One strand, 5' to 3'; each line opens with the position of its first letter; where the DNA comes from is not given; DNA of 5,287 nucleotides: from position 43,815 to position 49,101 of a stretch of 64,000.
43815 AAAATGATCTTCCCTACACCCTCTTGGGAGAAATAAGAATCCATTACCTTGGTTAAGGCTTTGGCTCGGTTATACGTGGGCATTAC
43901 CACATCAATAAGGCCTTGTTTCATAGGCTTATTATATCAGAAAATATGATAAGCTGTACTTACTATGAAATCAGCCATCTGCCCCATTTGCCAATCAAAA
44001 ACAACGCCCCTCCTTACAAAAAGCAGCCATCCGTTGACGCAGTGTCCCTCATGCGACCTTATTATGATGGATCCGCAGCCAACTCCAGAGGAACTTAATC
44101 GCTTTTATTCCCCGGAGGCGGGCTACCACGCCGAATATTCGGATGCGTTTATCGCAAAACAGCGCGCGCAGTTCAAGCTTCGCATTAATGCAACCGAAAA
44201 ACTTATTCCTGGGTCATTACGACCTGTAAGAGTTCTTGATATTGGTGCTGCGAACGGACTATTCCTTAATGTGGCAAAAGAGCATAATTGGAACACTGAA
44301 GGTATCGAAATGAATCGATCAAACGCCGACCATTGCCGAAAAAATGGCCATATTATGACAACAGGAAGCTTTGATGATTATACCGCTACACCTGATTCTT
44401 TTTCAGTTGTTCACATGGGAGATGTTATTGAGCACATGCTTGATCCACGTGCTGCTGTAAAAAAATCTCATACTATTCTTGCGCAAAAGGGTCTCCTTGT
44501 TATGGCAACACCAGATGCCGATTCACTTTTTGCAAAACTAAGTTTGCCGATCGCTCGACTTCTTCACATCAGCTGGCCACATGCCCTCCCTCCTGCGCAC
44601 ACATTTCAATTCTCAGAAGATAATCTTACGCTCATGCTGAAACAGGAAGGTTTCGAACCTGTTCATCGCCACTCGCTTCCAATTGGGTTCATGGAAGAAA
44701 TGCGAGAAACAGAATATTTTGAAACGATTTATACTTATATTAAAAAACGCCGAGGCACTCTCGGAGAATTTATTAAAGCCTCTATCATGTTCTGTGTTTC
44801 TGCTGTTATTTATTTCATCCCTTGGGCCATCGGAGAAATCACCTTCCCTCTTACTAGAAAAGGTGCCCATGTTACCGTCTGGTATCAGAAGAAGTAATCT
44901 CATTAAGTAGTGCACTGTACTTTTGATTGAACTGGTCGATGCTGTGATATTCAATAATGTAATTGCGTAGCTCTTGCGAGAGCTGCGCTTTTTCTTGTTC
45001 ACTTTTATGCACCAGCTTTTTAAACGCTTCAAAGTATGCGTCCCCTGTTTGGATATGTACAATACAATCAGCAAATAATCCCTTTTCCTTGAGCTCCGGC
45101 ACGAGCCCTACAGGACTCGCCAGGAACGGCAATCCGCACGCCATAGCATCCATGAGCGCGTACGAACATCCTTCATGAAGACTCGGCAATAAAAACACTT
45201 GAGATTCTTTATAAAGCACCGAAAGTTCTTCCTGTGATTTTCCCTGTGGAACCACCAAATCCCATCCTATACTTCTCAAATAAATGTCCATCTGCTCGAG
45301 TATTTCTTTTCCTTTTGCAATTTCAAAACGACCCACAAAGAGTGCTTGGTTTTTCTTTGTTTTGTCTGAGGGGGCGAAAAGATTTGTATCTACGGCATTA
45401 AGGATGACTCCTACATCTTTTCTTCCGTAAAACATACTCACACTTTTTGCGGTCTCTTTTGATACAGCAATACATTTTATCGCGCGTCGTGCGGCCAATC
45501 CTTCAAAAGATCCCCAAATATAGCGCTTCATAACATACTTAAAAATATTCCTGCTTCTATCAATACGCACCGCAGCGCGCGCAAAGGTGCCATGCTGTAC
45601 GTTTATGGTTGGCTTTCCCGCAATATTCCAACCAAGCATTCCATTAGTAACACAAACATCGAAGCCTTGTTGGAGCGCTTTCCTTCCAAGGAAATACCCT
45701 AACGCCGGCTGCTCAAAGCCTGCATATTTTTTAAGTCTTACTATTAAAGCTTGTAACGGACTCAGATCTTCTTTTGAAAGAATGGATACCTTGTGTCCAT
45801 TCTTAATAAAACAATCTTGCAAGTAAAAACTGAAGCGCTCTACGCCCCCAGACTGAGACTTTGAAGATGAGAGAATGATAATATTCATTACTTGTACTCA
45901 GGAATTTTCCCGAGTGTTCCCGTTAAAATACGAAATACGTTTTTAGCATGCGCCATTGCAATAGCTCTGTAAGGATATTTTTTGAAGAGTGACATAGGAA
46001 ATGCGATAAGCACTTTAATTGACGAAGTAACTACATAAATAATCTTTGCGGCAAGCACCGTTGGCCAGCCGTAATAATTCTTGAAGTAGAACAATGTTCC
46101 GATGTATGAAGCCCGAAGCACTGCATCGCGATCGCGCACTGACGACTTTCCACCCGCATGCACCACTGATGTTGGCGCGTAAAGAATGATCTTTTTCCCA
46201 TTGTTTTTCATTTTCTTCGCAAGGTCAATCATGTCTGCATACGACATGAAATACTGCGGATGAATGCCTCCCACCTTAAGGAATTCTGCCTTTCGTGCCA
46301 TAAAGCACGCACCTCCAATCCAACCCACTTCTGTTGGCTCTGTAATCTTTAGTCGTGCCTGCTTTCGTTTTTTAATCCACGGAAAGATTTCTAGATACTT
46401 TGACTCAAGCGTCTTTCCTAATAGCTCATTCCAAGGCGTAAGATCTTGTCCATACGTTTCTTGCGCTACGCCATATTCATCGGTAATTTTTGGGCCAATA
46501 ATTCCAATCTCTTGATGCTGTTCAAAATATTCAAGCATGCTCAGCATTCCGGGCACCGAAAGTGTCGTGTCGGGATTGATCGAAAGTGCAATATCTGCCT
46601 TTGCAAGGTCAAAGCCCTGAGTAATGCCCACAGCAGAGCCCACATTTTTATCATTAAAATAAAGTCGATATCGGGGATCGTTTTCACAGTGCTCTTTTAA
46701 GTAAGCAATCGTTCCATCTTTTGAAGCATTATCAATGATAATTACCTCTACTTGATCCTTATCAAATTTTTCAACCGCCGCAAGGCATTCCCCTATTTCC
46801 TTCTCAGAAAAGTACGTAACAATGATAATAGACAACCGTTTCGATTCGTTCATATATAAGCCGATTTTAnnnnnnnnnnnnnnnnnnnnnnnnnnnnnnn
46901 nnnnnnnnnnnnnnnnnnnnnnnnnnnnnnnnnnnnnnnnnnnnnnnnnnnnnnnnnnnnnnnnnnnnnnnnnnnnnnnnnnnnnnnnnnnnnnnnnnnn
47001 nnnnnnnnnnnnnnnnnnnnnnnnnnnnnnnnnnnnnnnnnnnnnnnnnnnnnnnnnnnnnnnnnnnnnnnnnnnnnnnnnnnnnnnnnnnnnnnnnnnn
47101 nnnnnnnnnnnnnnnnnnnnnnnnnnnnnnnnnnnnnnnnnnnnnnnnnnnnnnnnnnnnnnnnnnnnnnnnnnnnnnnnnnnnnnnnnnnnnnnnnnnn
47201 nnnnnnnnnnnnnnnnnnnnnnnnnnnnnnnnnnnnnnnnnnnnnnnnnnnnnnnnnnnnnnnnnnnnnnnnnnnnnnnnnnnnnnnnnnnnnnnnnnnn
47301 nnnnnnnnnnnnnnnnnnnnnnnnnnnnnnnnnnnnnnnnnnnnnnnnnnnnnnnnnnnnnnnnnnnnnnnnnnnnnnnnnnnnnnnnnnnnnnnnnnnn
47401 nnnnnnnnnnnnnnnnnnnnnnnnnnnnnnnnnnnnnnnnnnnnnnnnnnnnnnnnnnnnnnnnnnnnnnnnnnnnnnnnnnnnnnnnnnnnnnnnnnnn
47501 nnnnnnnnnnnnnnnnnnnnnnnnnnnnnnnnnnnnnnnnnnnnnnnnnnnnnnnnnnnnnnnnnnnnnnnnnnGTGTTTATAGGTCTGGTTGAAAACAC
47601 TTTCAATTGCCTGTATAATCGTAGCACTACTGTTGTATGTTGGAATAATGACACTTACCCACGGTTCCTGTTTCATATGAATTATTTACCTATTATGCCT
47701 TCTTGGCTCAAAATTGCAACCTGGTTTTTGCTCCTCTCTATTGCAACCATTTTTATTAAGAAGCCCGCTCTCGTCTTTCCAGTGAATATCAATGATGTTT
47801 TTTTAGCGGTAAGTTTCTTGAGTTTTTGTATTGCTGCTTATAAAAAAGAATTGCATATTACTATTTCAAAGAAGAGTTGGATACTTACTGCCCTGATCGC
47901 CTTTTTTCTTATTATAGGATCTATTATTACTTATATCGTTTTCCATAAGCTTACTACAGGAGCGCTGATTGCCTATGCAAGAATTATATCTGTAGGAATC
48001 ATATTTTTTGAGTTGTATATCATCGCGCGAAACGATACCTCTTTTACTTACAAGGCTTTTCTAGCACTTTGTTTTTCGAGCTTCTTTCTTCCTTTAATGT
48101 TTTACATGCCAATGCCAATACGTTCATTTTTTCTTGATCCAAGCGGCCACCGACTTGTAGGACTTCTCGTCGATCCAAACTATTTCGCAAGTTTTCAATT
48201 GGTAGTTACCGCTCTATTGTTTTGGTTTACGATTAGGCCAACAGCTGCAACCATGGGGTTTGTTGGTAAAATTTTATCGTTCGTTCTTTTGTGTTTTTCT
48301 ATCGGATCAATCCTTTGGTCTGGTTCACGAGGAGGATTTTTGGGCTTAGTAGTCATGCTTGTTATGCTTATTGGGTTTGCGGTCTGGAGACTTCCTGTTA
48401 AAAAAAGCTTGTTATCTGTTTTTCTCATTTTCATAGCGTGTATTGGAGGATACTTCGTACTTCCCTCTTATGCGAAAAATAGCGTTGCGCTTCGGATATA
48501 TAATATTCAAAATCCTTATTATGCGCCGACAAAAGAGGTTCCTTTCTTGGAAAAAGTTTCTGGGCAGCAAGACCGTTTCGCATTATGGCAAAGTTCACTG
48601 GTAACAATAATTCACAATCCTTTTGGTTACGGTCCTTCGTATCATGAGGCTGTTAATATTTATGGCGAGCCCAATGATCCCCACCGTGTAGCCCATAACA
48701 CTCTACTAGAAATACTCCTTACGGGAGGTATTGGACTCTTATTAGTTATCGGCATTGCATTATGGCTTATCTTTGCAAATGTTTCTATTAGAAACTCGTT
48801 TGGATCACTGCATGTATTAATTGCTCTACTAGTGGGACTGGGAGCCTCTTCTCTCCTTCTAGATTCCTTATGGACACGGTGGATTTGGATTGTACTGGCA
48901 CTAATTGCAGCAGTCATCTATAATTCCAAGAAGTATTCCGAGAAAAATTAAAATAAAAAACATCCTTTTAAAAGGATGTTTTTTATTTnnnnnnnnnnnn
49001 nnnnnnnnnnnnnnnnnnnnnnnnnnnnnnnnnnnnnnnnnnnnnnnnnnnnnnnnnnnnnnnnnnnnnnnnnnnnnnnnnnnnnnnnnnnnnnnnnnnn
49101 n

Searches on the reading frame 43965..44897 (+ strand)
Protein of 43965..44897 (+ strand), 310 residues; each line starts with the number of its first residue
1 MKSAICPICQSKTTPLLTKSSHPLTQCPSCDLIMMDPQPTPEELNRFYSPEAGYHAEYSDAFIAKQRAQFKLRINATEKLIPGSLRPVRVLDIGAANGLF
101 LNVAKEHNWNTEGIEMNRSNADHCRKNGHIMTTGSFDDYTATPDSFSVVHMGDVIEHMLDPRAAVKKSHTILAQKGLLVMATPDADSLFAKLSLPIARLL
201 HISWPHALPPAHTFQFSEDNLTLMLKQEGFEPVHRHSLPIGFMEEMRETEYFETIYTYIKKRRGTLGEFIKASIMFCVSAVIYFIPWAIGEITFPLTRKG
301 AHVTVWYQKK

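Call 68: search_protein_families(library=pfam, proteins=[window:43965-44897:+], max_evalue=0.001)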
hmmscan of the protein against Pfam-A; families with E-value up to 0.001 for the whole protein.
window:43965-44897:+ (310 aa): 6 families
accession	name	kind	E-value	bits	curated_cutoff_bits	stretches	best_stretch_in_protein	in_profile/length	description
PF13489.12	Methyltransf_23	-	1.7e-21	77.1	27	1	79-234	15-163/164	Methyltransferase domain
PF08241.18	Methyltransf_11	-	1.1e-07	32.9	21.2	1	91-180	1-95/95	Methyltransferase domain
PF08242.18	Methyltransf_12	-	4.6e-06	27.7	30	1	91-178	1-98/98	Methyltransferase domain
PF07021.18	MetW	-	4.8e-05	23.5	21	1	88-171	15-101/193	Methionine biosynthesis protein MetW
PF13847.12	Methyltransf_31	-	7.6e-05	22.9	27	1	89-191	6-121/145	Methyltransferase domain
PF13649.12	Methyltransf_25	-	0.00019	22.5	27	1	90-176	1-97/97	Methyltransferase domain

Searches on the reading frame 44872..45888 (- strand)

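Call 68: search_protein_families(library=pfam, proteins=[window:44872-45888:-], max_evalue=0.001)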
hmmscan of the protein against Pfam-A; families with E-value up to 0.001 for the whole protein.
window:44872-45888:- (338 aa): 4 families
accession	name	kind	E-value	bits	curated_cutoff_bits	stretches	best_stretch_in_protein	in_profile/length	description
PF00534.26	Glycos_transf_1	-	3.7e-13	49.8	26.4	1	212-300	76-163/172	Glycosyl transferases group 1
PF13692.12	Glyco_trans_1_4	-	5.2e-13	49.9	27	1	157-293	15-140/142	Glycosyl transferases group 1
PF13439.12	Glyco_transf_4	-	4.1e-11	43.6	28.5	1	14-169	2-169/170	Glycosyltransferase Family 4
PF20706.3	GT4-conflict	-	0.00019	21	26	1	217-280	270-337/385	Family 4 Glycosyltransferase in conflict systems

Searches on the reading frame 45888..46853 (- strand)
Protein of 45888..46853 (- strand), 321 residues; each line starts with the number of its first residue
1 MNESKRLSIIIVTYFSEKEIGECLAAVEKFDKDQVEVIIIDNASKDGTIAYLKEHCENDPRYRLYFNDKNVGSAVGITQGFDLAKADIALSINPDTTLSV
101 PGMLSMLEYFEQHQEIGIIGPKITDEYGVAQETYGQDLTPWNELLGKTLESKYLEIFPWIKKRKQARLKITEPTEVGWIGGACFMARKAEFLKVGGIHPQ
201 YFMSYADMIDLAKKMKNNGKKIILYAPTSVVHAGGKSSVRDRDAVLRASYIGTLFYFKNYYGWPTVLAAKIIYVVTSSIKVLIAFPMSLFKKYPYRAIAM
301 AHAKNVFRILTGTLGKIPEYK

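Call 68: search_protein_families(library=pfam, proteins=[window:45888-46853:-], max_evalue=0.001)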
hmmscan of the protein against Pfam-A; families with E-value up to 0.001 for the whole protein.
window:45888-46853:- (321 aa): 3 families
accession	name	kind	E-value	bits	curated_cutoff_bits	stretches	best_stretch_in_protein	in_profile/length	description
PF00535.33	Glycos_transf_2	-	1.6e-22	80.6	23.3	1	8-155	1-132/168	Glycosyl transferase family 2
PF13641.12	Glyco_tranf_2_3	-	4e-06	27.4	27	1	6-122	2-121/230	Glycosyltransferase like family 2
PF10111.15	Glyco_tranf_2_2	-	0.00054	20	27.3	0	8-101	1-97/276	Glycosyltransferase like family 2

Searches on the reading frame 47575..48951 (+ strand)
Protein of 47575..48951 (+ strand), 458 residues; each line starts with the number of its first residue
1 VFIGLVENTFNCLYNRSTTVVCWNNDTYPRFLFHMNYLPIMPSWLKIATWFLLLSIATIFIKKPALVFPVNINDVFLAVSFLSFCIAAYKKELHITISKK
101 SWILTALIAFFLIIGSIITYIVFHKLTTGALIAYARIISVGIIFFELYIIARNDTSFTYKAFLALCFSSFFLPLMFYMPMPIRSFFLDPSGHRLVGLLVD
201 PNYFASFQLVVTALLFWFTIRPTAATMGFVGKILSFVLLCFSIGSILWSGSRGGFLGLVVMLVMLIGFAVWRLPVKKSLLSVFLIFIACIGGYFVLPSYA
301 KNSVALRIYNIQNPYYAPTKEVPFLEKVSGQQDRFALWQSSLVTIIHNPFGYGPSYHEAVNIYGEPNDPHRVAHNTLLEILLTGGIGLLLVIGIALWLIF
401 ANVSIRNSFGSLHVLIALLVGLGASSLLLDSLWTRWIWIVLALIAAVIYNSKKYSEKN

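Call 3: search_protein_families(library=pfam, proteins=[window:47575-48951:+], max_evalue=0.1)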
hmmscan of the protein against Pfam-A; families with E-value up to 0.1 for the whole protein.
window:47575-48951:+ (458 aa): 1 family
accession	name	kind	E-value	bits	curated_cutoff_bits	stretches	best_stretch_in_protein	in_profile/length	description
PF04932.20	Wzy_C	-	3.3e-16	59.9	31.7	1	239-391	3-147/149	O-Antigen ligase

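Call 67: search_protein_families(library=ncbifam, proteins=[window:47575-48951:+], max_evalue=0.01)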
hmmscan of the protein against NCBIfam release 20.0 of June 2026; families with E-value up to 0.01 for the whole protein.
window:47575-48951:+ (458 aa): 0 families
